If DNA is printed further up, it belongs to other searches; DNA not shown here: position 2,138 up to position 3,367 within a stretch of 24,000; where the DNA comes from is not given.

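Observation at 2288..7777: Stand-alone four-gene operon: orphan protein + two divergent BrxD-like ATPases + Lhr/BrxHI-like helicase, with no BREX core genes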

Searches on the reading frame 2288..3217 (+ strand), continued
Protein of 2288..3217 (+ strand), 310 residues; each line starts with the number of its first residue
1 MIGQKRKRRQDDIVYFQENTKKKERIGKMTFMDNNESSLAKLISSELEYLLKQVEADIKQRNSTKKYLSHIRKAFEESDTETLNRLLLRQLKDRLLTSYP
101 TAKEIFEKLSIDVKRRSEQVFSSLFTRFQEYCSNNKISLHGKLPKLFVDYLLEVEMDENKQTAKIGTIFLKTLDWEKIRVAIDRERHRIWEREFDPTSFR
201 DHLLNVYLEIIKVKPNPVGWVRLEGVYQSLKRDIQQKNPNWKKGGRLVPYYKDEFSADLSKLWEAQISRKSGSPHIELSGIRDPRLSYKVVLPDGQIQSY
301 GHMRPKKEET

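Call 62: find_encoding_contigs(protein=P0047, flank=10000, max_places=1)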
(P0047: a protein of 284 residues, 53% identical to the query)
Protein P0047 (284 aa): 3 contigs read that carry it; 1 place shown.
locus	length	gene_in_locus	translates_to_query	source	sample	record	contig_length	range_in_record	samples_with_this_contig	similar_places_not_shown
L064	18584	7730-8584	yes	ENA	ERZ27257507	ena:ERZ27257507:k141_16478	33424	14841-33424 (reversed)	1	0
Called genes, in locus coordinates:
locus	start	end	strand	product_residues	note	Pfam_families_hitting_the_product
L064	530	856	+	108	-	PF17761:DUF1016_N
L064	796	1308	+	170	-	PF17761:DUF1016_N, PF06250:YhcG_C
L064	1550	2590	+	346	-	PF13310:Virulence_RhuM, PF02661:Fic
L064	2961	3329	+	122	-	PF05973:Gp49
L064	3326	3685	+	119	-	PF13744:HTH_37 (weak), PF13560:HTH_31 (weak), PF01381:HTH_3, PF13443:HTH_26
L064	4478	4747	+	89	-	PF10543:ORF6N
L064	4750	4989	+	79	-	-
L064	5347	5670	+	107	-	-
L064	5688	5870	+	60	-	-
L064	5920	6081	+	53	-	-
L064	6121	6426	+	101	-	PF20586:DUF6788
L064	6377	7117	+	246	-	PF12281:NTP_transf_8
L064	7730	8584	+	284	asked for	-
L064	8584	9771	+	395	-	PF10923:BrxC_BrxD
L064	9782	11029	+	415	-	PF10923:BrxC_BrxD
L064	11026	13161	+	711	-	PF00270:DEAD, PF04851:ResIII (weak), PF00271:Helicase_C, PF22590:Cas3-like_C_2 (weak)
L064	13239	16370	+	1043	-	PF00176:SNF2-rel_dom, PF04851:ResIII (weak), PF00271:Helicase_C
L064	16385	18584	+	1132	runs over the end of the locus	PF25120:DUF7814 (weak), PF20473:MmeI_Mtase (faint), PF07669:Eco57I, PF22837:M_Eco57I_C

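Call 80: search_protein_families(library=pfam, proteins=[L018:17464-20607:+, L018:8353-9570:-, L022:6984-8243:+, L022:5623-6978:+, L022:16032-17939:+, L015:6242-9817:+, L049:12959-15778:+, L014:1253-4732:+, L045:649-2613:+, L034:2-1840:+], max_evalue=0.001)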
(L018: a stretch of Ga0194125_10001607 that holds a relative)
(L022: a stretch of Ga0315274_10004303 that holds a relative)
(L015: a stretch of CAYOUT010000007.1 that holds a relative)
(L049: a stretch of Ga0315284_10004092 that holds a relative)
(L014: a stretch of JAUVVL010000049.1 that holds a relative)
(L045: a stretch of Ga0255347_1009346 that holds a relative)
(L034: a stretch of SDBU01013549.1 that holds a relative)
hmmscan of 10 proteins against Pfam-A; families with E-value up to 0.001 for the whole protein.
L018:17464-20607:+ (1048 aa): 7 families
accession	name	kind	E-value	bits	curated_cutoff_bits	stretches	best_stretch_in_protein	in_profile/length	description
PF03461.20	TRCF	-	4.7e-27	94.6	25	1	901-992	1-92/95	TRCF domain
PF00270.35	DEAD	-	2.1e-26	93.1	26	1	502-663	1-164/167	DEAD/DEAH box helicase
PF17757.6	UvrB_inter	-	1.9e-23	82.8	22.9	1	121-209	1-90/91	UvrB interaction domain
PF00271.37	Helicase_C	-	4.4e-23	82.1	23.5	1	702-806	10-109/110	Helicase conserved C-terminal domain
PF02559.22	CarD_TRCF_RID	-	1.2e-14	54.5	23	1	378-432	1-56/57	CarD-like/TRCF RID domain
PF04851.21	ResIII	-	2.1e-13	50.9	22.5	1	501-658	4-162/164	Type III restriction enzyme, res subunit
PF00176.29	SNF2-rel_dom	-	6.9e-05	22.5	24.9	1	524-666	20-167/290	SNF2-related domain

L018:8353-9570:- (405 aa): 0 families

L022:6984-8243:+ (420 aa): 0 families

L022:5623-6978:+ (452 aa): 2 families
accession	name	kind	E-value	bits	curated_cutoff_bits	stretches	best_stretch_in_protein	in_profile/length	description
PF01555.25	N6_N4_Mtase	-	3.1e-11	44.1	26.7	1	137-186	163-211/221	DNA methylase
PF01170.24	UPF0020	-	7.5e-08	32.7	22.3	1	138-183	10-55/197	RMKL-like, methyltransferase domain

L022:16032-17939:+ (636 aa): 2 families
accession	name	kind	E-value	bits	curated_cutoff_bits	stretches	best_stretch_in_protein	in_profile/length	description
PF13589.12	HATPase_c_3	-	5.8e-10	39.8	25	1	33-144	5-106/137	Histidine kinase-, DNA gyrase B-, and HSP90-like ATPase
PF02518.31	HATPase_c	-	0.0002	22.2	26.4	1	31-119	6-78/111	Histidine kinase-, DNA gyrase B-, and HSP90-like ATPase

L015:6242-9817:+ (1192 aa): 8 families
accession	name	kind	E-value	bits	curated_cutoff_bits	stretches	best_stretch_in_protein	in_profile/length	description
PF13604.12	AAA_30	-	2.1e-33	116.1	27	1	582-753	5-158/191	AAA domain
PF13245.12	AAA_19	-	1.3e-30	106.7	25.1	1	588-722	6-133/134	AAA domain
PF13538.12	UvrD_C_2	-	4.5e-15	55.7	27.4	1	985-1032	1-51/52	UvrD-like helicase C-terminal domain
PF01443.25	Viral_helicase1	-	5.5e-14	53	21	2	975-1033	168-227/228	Viral superfamily 1 RNA helicase core domain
PF13086.12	AAA_11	-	1.7e-10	41.6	27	1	679-721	215-253/257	AAA domain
PF05970.20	PIF1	-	5.5e-06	26.6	25.9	1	598-724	27-158/223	PIF1-like helicase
PF13401.12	AAA_22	-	7.3e-06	26.8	27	1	593-717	5-125/130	AAA domain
PF00580.27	UvrD-helicase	-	0.00013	22.2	23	0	592-646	13-67/271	UvrD/REP helicase N-terminal domain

L049:12959-15778:+ (940 aa): 7 families
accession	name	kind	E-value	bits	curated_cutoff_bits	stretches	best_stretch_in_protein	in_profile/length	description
PF00689.26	Cation_ATPase_C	-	2.4e-50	171.2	27.3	1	738-919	1-175/175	Cation transporting ATPase, C-terminus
PF00122.25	E1-E2_ATPase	-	3.3e-48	164.1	28.1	1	128-330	2-181/181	E1-E2 ATPase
PF13246.12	Cation_ATPase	-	1.7e-24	86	21.7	1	410-496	1-91/91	Cation transport ATPase (P-type)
PF00690.31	Cation_ATPase_N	-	6.3e-20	71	20.4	1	6-74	1-69/69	Cation transporter/ATPase, N-terminus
PF00702.32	Hydrolase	-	8.2e-19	69.2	26.4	1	553-668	89-191/191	haloacid dehalogenase-like hydrolase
PF08282.18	Hydrolase_3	-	6.3e-06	26.5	20.9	0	641-698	196-252/255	haloacid dehalogenase-like hydrolase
PF12710.13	HAD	-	3e-05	25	27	1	531-665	61-189/189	haloacid dehalogenase-like hydrolase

L014:1253-4732:+ (1160 aa): 4 families
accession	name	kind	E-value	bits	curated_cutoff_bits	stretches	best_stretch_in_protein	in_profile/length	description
PF07669.17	Eco57I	-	4.1e-22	79.5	25.3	1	421-601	2-171/171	Eco57I restriction-modification methylase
PF02384.22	N6_Mtase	-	4.6e-21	75.9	20.4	1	345-636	4-250/311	N-6 DNA Methylase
PF20473.4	MmeI_Mtase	-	2.2e-09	37.3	27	1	378-570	13-202/259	MmeI, DNA-methyltransferase domain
PF22837.1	M_Eco57I_C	-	0.00064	19.6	27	0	727-925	31-223/283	Type II methyltransferase M.Eco57I, C-terminal domain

L045:649-2613:+ (655 aa): 1 family
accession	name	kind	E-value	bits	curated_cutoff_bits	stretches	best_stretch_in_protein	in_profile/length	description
PF08665.17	PglZ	-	7.5e-10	39.5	25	1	386-562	1-173/179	PglZ domain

L034:2-1840:+ (613 aa): 2 families
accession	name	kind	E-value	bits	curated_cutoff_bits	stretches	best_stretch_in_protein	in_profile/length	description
PF07669.17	Eco57I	-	1.2e-13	52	25.3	1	31-186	2-157/171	Eco57I restriction-modification methylase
PF02384.22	N6_Mtase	-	4.5e-11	43.1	20.4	1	1-233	54-250/311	N-6 DNA Methylase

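Call 83: search_protein_families(library=pfam, alignment_id=A3, max_evalue=1)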
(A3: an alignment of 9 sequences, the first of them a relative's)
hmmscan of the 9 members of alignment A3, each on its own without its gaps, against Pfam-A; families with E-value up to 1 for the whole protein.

A. member 1, L049:6993-7562:+ (190 aa): 4 families
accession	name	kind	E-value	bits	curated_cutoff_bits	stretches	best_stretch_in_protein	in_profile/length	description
PF18731.6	HEPN_Swt1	-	0.00056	20.6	27.5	1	13-139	3-113/115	Swt1-like HEPN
PF18570.6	Nup54_57_C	-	0.013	15.5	25.6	1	133-160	4-27/29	NUP57/Nup54 C-terminal domain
PF18725.6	HEPN_SAV2148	-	0.018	14.9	26.4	1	16-115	46-150/216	SAV2148-like HEPN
PF01221.23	Dynein_light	-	0.43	11.4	29.1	0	4-37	16-53/86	Dynein light chain type 1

B. families by the number of members that match (of 9 scanned): 12 families
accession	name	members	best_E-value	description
PF18731.6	HEPN_Swt1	4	1e-05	Swt1-like HEPN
PF18570.6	Nup54_57_C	3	0.013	NUP57/Nup54 C-terminal domain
PF00787.29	PX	3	0.062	PX domain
PF18725.6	HEPN_SAV2148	2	0.018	SAV2148-like HEPN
PF05168.19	HEPN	2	0.035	HEPN domain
PF25100.1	DUF7809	1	0.065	Domain of unknown function (DUF7809)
PF18735.6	HEPN_RiboL-PSP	1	0.07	RiboL-PSP-HEPN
PF23349.2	BBS7_hp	1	0.071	BBS7 hairpin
PF13729.12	TraF_2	1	0.1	F plasmid transfer operon, TraF, protein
PF23257.1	DUF7071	1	0.13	Domain of unknown function (DUF7071)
PF10444.14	Nbl1_Borealin_N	1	0.19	Nbl1 / Borealin N terminal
PF01221.23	Dynein_light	1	0.43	Dynein light chain type 1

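Call 90: search_protein_families(library=padloc, alignment_id=A4, max_evalue=1e-10)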
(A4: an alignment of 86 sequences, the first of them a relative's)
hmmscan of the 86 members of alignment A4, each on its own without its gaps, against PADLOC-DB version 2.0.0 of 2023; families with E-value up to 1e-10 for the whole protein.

A. member 1, L018:3406-3966:+ (187 aa): 0 families

B. families by the number of members that match (of 86 scanned): 205 families (the first 25 are shown)
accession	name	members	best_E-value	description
PDLC03261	MTase_II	2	1e-62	Type II methyltransferase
PDLC03612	REase_MTase_IIG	2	1.1e-39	Type IIG restriction enzyme-methyltransferase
PDLC03091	Specificity_I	2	5.5e-28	Type I specificity subunit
PDLC03604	REase_MTase_IIG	2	6e-25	Type IIG restriction enzyme-methyltransferase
PDLC02643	DrmMI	2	8.9e-25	DrmMI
PDLC03108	Specificity_I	2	8e-22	Type I specificity subunit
PDLC04137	mad5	2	3.4e-20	mads_5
PDLC03335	MTase_II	2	1.5e-19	Type II methyltransferase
PDLC03087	Specificity_I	2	1.9e-19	Type I specificity subunit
PDLC03194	Specificity_I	2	3.6e-19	Type I specificity subunit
PDLC03353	MTase_II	2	6.9e-19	Type II methyltransferase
PDLC03089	Specificity_I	2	1.2e-18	Type I specificity subunit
PDLC03098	Specificity_I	2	3.8e-18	Type I specificity subunit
PDLC03387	MTase_II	2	9.3e-16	Type II methyltransferase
PDLC03101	Specificity_I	2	3.1e-15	Type I specificity subunit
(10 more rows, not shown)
